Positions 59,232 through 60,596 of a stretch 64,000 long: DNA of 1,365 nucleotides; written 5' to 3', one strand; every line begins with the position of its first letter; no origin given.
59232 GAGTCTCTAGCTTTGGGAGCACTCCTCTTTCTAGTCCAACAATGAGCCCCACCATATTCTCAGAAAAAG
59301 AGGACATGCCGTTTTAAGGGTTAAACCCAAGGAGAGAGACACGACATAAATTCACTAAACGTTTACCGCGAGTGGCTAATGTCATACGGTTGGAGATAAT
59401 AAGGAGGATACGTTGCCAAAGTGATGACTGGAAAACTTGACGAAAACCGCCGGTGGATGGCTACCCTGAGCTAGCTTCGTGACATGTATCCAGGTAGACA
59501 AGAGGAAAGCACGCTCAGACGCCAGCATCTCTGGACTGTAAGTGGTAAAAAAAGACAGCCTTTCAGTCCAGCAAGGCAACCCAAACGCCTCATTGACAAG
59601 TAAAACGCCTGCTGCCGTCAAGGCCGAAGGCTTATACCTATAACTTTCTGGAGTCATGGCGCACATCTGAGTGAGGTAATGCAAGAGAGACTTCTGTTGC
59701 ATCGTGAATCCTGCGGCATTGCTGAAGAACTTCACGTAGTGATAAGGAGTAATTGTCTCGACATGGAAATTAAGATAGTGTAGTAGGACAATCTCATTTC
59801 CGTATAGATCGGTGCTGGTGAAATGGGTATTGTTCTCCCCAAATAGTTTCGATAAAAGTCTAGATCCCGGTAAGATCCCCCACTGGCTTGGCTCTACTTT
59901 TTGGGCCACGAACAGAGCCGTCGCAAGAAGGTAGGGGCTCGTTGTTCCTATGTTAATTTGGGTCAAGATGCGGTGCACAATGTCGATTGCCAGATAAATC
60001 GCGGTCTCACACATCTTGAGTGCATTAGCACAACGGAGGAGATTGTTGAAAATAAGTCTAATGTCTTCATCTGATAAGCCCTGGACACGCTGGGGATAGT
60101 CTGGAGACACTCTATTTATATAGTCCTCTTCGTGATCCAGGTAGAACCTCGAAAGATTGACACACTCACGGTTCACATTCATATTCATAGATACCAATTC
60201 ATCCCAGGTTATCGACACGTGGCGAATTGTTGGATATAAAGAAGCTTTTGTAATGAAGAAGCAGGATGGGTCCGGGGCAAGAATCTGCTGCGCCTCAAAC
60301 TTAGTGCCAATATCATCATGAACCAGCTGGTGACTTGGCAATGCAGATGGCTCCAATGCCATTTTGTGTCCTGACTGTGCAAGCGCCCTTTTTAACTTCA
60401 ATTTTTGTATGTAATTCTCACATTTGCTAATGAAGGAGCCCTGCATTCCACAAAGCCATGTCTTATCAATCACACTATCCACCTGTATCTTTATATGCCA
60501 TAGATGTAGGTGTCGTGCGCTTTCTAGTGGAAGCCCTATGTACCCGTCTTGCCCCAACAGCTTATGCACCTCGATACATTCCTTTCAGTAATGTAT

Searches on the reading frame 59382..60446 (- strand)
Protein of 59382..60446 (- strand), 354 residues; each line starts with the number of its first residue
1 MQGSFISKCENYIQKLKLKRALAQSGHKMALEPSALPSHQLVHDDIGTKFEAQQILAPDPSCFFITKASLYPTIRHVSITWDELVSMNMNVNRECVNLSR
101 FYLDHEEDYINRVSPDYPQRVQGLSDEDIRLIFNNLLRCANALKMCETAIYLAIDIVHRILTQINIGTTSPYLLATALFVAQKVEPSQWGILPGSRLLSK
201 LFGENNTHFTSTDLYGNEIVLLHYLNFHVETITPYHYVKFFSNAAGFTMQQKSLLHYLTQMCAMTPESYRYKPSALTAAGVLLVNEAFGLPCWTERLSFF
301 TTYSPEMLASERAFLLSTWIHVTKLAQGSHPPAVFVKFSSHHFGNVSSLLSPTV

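Call 72: search_protein_families(library=pfam, proteins=[window:59382-60446:-], max_evalue=0.00001)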
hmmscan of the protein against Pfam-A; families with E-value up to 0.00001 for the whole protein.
window:59382-60446:- (354 aa): 2 families
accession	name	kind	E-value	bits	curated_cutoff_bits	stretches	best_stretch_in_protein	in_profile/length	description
PF02984.24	Cyclin_C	-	4e-15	56.3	22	1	232-350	1-117/119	Cyclin, C-terminal domain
PF00134.28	Cyclin_N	-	1.2e-09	38.4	23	1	105-229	8-126/127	Cyclin, N-terminal domain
